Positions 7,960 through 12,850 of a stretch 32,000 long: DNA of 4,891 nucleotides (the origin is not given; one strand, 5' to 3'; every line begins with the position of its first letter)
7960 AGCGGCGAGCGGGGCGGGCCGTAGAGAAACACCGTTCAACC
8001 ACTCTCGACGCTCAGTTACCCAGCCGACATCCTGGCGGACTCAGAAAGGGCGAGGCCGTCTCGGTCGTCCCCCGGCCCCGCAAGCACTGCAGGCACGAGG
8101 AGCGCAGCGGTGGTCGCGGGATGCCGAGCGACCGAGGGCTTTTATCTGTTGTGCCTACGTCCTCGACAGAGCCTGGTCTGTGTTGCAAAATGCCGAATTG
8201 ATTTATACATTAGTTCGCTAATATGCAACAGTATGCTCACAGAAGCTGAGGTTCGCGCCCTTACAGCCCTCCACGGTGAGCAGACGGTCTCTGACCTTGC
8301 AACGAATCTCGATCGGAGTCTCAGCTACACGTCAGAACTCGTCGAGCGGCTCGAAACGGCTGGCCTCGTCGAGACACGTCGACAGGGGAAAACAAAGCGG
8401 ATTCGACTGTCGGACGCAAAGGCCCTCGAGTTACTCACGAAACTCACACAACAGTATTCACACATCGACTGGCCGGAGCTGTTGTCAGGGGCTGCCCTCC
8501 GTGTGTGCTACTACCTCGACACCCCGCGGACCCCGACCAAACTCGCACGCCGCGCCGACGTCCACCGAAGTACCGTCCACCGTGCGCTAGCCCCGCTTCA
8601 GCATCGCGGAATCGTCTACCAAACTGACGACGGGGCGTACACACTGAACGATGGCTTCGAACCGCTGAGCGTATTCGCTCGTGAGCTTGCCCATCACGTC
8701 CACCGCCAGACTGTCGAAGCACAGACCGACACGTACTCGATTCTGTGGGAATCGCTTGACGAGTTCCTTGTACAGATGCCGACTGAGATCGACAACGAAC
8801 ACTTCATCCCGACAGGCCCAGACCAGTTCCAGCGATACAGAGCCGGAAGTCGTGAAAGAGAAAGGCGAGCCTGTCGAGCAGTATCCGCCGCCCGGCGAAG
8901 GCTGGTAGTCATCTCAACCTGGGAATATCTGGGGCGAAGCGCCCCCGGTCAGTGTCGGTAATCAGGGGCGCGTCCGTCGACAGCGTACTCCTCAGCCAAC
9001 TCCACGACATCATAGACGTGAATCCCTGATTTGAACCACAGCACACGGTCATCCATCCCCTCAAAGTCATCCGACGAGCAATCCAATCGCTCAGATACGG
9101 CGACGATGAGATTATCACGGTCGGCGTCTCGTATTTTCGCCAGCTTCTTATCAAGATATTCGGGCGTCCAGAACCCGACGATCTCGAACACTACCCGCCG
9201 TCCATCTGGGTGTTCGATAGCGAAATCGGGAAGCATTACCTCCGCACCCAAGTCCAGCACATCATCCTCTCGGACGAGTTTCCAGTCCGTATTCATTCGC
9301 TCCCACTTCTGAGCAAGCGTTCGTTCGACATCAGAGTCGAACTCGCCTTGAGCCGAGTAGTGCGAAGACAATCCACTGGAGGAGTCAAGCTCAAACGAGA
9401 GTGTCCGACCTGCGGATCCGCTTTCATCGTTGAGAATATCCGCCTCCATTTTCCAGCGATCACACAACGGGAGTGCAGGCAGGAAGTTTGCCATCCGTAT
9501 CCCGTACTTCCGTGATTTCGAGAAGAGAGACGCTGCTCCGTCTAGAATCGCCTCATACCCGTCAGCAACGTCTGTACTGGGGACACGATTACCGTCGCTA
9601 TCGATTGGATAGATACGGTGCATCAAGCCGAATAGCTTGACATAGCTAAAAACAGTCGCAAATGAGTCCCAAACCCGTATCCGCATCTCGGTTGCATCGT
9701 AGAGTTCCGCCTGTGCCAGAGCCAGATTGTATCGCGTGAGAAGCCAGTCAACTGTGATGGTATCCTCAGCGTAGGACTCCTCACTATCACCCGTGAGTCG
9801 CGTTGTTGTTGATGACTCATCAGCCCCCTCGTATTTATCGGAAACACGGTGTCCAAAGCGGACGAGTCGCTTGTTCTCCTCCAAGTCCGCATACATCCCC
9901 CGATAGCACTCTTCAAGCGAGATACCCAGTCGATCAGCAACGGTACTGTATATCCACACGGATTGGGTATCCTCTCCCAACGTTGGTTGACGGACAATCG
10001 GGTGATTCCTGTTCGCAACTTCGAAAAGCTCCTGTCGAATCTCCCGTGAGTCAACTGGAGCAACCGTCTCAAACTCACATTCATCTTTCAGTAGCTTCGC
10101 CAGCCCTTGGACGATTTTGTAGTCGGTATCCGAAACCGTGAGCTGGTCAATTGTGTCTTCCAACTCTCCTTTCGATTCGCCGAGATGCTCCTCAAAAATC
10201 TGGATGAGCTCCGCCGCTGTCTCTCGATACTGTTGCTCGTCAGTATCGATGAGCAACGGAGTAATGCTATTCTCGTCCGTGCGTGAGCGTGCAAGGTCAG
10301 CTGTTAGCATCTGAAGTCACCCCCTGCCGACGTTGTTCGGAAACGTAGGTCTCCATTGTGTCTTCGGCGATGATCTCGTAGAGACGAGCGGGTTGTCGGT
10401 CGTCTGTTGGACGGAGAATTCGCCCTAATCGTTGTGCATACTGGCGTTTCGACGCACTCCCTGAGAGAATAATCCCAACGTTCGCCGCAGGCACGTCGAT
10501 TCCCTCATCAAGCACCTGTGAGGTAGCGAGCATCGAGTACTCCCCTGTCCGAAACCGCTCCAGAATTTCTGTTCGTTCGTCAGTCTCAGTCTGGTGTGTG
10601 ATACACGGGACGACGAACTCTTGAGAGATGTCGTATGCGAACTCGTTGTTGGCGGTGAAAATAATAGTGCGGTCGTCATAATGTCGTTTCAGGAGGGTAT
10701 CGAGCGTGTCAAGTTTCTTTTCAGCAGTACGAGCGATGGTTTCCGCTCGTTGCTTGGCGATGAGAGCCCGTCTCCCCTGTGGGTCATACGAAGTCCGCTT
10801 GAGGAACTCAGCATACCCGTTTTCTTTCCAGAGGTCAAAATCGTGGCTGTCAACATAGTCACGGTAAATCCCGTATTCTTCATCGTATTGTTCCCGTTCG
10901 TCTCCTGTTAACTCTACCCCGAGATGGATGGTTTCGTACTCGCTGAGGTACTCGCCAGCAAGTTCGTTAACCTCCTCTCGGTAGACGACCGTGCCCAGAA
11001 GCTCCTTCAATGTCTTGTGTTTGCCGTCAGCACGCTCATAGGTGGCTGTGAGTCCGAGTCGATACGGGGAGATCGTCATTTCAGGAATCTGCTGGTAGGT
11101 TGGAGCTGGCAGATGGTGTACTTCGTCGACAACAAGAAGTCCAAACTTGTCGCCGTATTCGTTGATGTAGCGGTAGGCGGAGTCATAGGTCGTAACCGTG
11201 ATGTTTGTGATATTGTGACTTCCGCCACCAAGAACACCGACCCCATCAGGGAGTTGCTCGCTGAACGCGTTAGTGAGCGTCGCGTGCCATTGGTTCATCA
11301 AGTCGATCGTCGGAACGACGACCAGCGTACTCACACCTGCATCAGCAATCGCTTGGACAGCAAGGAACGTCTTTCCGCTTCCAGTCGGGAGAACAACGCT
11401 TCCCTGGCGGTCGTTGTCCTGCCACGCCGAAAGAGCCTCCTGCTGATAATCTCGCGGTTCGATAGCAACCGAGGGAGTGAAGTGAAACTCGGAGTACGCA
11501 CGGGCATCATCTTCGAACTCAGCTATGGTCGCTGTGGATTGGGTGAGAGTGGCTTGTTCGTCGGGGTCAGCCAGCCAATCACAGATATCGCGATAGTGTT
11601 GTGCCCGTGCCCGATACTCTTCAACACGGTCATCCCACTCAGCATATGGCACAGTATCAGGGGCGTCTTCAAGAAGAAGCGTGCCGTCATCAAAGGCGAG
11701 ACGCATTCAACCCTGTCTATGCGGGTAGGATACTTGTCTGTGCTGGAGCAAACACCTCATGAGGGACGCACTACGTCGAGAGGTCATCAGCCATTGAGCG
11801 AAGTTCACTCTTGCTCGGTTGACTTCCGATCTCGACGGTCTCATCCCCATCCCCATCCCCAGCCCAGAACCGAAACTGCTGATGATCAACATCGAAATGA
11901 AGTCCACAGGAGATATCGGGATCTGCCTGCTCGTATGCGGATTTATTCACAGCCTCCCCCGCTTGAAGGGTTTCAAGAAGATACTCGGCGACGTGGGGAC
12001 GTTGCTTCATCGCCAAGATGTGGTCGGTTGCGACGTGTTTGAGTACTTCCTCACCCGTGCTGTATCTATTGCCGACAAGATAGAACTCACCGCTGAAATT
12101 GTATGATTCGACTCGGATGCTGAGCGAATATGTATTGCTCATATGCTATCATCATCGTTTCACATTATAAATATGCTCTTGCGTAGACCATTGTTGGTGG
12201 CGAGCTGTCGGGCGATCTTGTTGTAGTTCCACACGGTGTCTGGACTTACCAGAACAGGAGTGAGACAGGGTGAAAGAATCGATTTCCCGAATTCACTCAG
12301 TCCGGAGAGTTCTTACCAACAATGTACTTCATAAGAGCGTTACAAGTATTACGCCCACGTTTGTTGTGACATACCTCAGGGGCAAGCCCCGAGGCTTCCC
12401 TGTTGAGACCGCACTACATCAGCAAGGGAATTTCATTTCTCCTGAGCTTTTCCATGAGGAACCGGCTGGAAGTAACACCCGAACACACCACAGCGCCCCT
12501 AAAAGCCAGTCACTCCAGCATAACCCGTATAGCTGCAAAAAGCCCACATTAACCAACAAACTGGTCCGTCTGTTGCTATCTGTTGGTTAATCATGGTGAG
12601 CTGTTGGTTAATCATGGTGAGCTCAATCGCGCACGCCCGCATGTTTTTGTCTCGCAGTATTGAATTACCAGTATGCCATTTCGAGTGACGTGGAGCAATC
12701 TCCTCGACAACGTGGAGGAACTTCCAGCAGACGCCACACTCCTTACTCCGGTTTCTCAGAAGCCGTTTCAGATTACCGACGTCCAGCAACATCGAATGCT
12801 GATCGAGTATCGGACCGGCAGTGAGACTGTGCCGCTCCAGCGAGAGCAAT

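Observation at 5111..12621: Identical inverted repeat at two loci bracketing the GmrSD-XPB/Bax1 block, one locus with a perfect 21-bp tandem duplication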

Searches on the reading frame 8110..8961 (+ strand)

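Call 9: search_protein_families(library=pfam, proteins=[window:8110-8961:+], max_evalue=0.01)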
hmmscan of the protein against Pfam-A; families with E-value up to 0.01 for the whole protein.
window:8110-8961:+ (283 aa): 21 families
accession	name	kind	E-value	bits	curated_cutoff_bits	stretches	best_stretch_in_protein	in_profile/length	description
PF12802.13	MarR_2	-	3.2e-11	43.7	27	2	46-97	6-60/61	MarR family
PF01978.25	TrmB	-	5.9e-11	42.5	25.6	1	43-100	6-64/68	Sugar-specific transcriptional regulator TrmB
PF01047.28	MarR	-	9.5e-11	41.9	24.6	1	43-91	1-51/59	MarR family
PF25212.1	HVO_A0114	-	2.4e-10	40.5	27.6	1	42-99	19-78/84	HVO_A0114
PF09339.16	HTH_IclR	-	1.1e-09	38.4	22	1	141-172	20-51/52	IclR helix-turn-helix domain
PF25213.1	HVO_A0261_N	-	2.4e-08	34.2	35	1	137-179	22-63/86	HVO_A0261 N-terminal domain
PF12840.13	HTH_20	-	6e-08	33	27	1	124-169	1-48/51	Helix-turn-helix domain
PF13545.12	HTH_Crp_2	-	1.9e-07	31.4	27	1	137-180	20-62/70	Crp-like helix-turn-helix domain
PF02082.26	Rrf2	-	5.8e-06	26.9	30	0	49-99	10-64/132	Iron-dependent Transcriptional regulator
PF24270.1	HTH_Cmi2_C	-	1.7e-05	25.5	27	0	137-175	86-124/125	Cmi2, C-terminal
PF01325.25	Fe_dep_repress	-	2.2e-05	25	26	0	59-91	24-56/60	Iron dependent repressor, N-terminal DNA binding domain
PF24033.1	DUF7342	-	4.7e-05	23.8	31.6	1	132-203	10-80/150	Family of unknown function (DUF7342)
PF13463.12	HTH_27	-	6.4e-05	23.6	22.2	1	54-102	12-66/68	Winged helix DNA-binding domain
PF13412.12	HTH_24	-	6.7e-05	22.8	21.9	0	55-88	15-48/48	Winged helix-turn-helix DNA-binding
PF24034.1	DUF7343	-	7.9e-05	22.9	27.6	1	45-100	6-61/62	Domain of unknown function (DUF7343)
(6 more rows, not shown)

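Call 10: search_protein_families(library=ncbifam, proteins=[window:8110-8961:+], max_evalue=0.01)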
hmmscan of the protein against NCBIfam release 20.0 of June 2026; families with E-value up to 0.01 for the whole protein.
window:8110-8961:+ (283 aa): 14 families
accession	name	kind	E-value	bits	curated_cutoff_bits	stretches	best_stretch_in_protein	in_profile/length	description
NF033788.1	HTH_metalloreg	subfamily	1.1e-11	44.3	55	1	49-108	15-76/77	metalloregulator ArsR/SmtB family transcription factor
TIGR01884.1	cas_HTH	subfamily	1.5e-09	37.6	60.2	1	42-102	139-200/202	CRISPR-associated CARF protein Csa3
NF047906.1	CdPbTransRegCmtR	equivalog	3.2e-08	33.4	150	1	51-114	28-91/104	Cd(II)/Pb(II)-sensing metalloregulatory transcriptional regulator CmtR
NF040642.1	sulf_sens_BigR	equivalog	1.5e-06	28.1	155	1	52-115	28-91/95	sulfite-sensing transcriptional repressor BigR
NF041413.1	ArsR_Rv2640c_fam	equivalog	6.6e-06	26.5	155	1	51-109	52-109/118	Rv2640c family ArsR-like transcriptional regulator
NF053606.1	Sta1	subfamily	5.6e-05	23.2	80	0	43-97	18-74/100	Sta1 family transcriptional regulator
NF045644.1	TransRegBhcR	equivalog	0.00048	19.5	350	0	141-172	42-73/267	HTH-type transcriptional regulator BhcR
NF040939.2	trans_reg_lrs14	equivalog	0.0006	19.8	90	0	41-97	17-76/103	Lrs14 family HTH-type transcriptional regulator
NF045707.1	Dbac_1936_reg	equivalog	0.00085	19.3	115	1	35-114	7-87/99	ArsR/SmtB-type metalloregulator TsoR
NF033545.0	transpos_IS630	equivalog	0.0012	18.3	100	0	133-168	6-41/299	IS630 family transposase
NF038251.1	AdcR_fam_Zn_TF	equivalog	0.0031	17.8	175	0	26-100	17-92/143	zinc-dependent MarR family transcriptional regulator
TIGR00738.1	rrf2_super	superfamily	0.0043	17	73.3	0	57-91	25-59/132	Rrf2 family transcriptional regulator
NF007528.0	PRK10141.1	subfamily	0.0058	16.5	97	0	52-102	25-75/117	metalloregulator ArsR/SmtB family transcription factor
NF008273.0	PRK11050.1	equivalog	0.0084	15.8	153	0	51-91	48-88/156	manganese-binding transcriptional regulator MntR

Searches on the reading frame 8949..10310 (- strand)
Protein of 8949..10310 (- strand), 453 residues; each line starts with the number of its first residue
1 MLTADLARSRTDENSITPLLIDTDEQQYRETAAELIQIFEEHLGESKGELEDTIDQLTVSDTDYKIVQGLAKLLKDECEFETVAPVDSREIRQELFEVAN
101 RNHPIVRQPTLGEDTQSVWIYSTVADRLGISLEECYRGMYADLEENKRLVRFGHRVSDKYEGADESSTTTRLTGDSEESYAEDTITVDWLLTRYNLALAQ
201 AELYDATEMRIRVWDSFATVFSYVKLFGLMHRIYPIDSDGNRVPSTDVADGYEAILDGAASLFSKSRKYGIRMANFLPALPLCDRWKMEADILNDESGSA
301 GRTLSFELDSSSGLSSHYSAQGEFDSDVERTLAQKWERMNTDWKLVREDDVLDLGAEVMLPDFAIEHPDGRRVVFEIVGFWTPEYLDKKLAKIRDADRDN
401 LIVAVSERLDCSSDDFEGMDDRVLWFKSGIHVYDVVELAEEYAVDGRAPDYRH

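Call 9: search_protein_families(library=pfam, proteins=[window:8949-10310:-], max_evalue=0.01)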
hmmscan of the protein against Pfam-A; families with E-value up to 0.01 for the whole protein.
window:8949-10310:- (453 aa): 1 family
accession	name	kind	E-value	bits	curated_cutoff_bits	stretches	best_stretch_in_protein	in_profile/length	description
PF05626.16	DUF790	-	2.2e-133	445.3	28.8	1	1-438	1-386/387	Protein of unknown function (DUF790)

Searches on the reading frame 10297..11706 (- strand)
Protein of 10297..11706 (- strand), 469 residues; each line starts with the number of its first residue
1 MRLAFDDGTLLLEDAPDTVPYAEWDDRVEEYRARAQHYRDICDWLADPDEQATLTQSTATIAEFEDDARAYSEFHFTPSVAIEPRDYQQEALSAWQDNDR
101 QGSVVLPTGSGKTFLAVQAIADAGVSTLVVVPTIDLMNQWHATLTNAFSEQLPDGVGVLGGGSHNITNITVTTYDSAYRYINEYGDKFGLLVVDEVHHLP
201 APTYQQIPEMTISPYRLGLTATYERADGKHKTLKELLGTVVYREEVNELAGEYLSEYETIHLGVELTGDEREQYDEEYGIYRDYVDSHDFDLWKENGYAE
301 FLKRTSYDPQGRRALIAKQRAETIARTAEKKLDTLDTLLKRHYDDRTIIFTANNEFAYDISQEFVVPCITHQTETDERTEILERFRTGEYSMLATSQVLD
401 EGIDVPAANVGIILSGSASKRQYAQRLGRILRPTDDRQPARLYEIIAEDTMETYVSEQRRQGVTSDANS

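Call 9: search_protein_families(library=pfam, proteins=[window:10297-11706:-], max_evalue=0.01)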
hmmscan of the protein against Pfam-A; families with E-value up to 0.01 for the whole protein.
window:10297-11706:- (469 aa): 8 families
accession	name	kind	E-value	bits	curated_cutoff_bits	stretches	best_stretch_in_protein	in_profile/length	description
PF04851.21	ResIII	-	4.2e-31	108.5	22.5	1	82-225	2-164/164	Type III restriction enzyme, res subunit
PF16203.11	ERCC3_RAD25_C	-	2e-21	76.9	27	1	324-461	38-183/248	ERCC3/RAD25/XPB C-terminal helicase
PF00271.37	Helicase_C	-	2.2e-19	70.2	23.5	1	331-432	2-108/110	Helicase conserved C-terminal domain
PF18458.6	XPB_DRD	-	1.9e-14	53.7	26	1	3-46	1-47/57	Xeroderma pigmentosum group B helicase damage recognition domain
PF00270.35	DEAD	-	3.1e-14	53.5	26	1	86-224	2-161/167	DEAD/DEAH box helicase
PF13401.12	AAA_22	-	0.0029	18.4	27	0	107-207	13-104/130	AAA domain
PF13307.12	Helicase_C_2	-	0.0047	17.4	25.3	0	368-409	39-84/170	Helicase C-terminal domain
PF01695.23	IstB_IS21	-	0.0049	16.8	24.1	0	60-126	54-122/238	IstB-like ATP binding protein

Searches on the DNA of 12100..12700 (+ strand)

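Call 16: search_dna_similar(query=window:12143-12672:+, collection=plasmids, mode=distant, max_rows=30, max_evalue=1)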
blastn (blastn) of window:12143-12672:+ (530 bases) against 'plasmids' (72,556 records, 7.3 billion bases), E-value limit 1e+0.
Records with a match: 24; places in all: 35; records where one place covers at least 80% of the query: 0.
Best place of each record, by identity: 90-95% 2; 80-90% 15; 60-80% 7.
By first word of the organism name: Natronorubrum 4; Halorubrum 3; Haladaptatus 2; Halobacterium 2; Natrarchaeobaculum 2; Halobaculum 1; Natrinema 1; Halomicrobium 1; Halorientalis 1; Haloarcula 1; and 6 more.
By predicted mobility (MOB-suite, as given by PLSDB): non-mobilizable 24.
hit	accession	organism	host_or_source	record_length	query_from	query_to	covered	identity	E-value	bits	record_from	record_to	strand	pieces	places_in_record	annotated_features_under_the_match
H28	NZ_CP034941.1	Halorubrum ezzemoulense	Cell Culture,Hypersaline Lake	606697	224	390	28%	74.7%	3e-4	98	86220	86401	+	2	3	none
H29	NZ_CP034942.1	Halorubrum ezzemoulense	Cell Culture,Hypersaline Lake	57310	406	530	24%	83.2%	2e-11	130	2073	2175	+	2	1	none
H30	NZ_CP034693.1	Halorubrum sp. BOL3-1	-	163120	406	530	24%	79.7%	5e-7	114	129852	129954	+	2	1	none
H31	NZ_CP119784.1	Haladaptatus sp. YSMS36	cell culture,sediment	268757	224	342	22%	75.4%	8e-11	76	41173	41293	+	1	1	none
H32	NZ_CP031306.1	Natronorubrum bangense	Cell culture,The Bange salt-alkaline ...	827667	224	385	22%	78.1%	1e-2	92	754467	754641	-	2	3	none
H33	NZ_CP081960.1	Halobaculum magnesiiphilum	cell culture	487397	224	344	23%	73.2%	1e-9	72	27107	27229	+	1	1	none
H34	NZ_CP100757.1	Natrinema gelatinilyticum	marine sediment,sediment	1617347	224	344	23%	73.2%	1e-8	68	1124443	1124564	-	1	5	record has no annotation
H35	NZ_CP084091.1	Halomicrobium urmianum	cell culture,salt lake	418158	223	344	12%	90.6%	4e-2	91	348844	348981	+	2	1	none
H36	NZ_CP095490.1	Halorientalis marina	cell culture,salt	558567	30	86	11%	80.7%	3e-4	55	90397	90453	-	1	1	none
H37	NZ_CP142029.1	Haloarcula sp. GH36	cell culture,inland salt lake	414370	30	86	11%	80.7%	3e-4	55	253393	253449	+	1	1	none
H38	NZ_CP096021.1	Halocatena salina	cell culture,sediment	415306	33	82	9%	82.0%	3e-3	51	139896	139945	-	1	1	none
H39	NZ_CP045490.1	Natronorubrum aibiense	single cell,Xinjiang Aibi Salt Lake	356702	224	272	9%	83.7%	3e-4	54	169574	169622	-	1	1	none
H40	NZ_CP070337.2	Halobacterium sp. BOL4-2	Salt,Salt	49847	34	78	8%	86.7%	8e-5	55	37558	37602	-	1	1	none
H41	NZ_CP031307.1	Natronorubrum bangense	Cell culture,The Bange salt-alkaline ...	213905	224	272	9%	79.6%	1e-1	45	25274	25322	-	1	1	none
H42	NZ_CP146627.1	Halobacterium salinarum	-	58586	406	449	8%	86.4%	3e-4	54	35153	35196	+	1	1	none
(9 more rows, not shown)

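Call 18: get_annotated_region(hit=H29, flank=6000)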
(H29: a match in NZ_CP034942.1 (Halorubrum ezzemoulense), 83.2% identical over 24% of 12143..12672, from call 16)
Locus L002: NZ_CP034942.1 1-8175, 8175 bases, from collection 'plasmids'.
description: Halorubrum ezzemoulense strain Fb21 plasmid unnamed1, complete sequence
organism: Halorubrum ezzemoulense (NCBI taxid 337243)
taxonomy: Archaea; Euryarchaeota; Halobacteria; Halobacteriales; Haloferacaceae; Halorubrum; Halorubrum ezzemoulense
host: -; source: Cell Culture,Hypersaline Lake; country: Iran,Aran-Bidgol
typing (MOB-suite, as given by PLSDB): non-mobilizable
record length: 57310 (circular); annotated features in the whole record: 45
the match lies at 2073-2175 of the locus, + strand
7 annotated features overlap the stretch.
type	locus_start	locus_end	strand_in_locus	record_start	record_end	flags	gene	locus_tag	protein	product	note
CDS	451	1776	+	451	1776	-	-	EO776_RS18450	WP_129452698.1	AAA family ATPase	-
CDS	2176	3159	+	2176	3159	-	-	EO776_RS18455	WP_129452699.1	hypothetical protein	-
CDS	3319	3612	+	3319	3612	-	-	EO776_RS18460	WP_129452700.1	hypothetical protein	-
CDS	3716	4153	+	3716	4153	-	-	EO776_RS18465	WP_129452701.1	TRAM domain-containing protein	-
CDS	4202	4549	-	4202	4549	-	-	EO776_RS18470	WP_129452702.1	DUF6788 family protein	-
CDS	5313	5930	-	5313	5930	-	-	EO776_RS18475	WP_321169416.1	methyl-accepting chemotaxis protein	GO:0007165 - signal transduction [Evidence IEA]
CDS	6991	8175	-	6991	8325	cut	-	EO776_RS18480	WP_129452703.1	IS4-like element ISH30 family transposase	GO:0006313 - DNA transposition [Evidence IEA]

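Call 19: get_annotated_region(hit=H42, flank=6000)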
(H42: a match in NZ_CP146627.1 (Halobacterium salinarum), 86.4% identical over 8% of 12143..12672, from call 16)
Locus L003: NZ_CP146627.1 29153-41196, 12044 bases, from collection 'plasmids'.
description: Halobacterium salinarum strain KBTZ03 plasmid pKBTZ03_58, complete sequence
organism: Halobacterium salinarum (NCBI taxid 2242)
taxonomy: Archaea; Euryarchaeota; Halobacteria; Halobacteriales; Halobacteriaceae; Halobacterium; Halobacterium salinarum
host: -; source: -; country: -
typing (MOB-suite, as given by PLSDB): non-mobilizable
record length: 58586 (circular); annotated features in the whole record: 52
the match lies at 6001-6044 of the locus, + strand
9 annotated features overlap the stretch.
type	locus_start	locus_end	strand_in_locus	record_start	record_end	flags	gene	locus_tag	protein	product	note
CDS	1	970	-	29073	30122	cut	-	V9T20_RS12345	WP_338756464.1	YihY/virulence factor BrkB family protein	-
CDS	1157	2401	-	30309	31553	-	-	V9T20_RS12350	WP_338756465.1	inorganic phosphate transporter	GO:0006817 - phosphate ion transport [Evidence IEA]; GO:0055085 - transmembrane transport [Evidence IEA]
CDS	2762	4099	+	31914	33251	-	-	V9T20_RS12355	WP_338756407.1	restriction endonuclease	GO:0009307 - DNA restriction-modification system [Evidence IEA]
CDS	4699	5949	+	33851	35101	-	-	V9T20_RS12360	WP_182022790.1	AAA family ATPase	-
CDS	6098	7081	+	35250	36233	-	-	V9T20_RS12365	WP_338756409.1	hypothetical protein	-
CDS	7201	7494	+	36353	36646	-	-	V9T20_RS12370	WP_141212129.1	hypothetical protein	-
CDS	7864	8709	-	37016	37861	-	-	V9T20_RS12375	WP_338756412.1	hypothetical protein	-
CDS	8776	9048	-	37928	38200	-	-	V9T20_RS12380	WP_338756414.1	hypothetical protein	-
CDS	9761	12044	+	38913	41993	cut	-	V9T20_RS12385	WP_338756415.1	DUF5817 domain-containing protein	-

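Call 64: search_rna_families(source=window, start=12100, end=12700, threshold=evalue, max_evalue=1)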
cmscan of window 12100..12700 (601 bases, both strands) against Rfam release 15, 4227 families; matches with E-value up to 1: 0.
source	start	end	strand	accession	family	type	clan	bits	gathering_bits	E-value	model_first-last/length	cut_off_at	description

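Call 65: get_annotated_region(hit=H31, flank=3000)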
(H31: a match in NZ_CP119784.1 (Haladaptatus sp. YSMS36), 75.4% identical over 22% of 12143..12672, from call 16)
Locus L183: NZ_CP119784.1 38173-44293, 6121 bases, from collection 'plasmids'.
description: Haladaptatus sp. YSMS36 plasmid unnamed2, complete sequence
organism: Haladaptatus sp. YSMS36 (NCBI taxid 3033384)
taxonomy: Archaea; Euryarchaeota; Halobacteria; Halobacteriales; Haladaptataceae; Haladaptatus; Haladaptatus sp. YSMS36
host: -; source: cell culture,sediment; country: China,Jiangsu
typing (MOB-suite, as given by PLSDB): non-mobilizable; mating-pair formation MPF_T
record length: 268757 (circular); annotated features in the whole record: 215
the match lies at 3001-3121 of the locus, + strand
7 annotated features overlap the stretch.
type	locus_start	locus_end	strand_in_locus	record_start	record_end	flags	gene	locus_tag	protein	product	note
CDS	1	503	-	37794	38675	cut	-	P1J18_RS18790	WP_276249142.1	hypothetical protein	-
CDS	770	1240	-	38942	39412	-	-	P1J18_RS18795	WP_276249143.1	halocyanin domain-containing protein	-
CDS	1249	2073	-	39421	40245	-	-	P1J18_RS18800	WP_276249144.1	hypothetical protein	-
CDS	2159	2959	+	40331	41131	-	-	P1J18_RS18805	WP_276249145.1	hypothetical protein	-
CDS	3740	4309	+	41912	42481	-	-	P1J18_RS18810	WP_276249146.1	TATA-box-binding protein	-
CDS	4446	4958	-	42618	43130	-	-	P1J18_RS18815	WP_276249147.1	winged helix-turn-helix domain-containing protein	-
CDS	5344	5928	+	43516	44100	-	-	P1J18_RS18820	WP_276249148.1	YdeI/OmpD-associated family protein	-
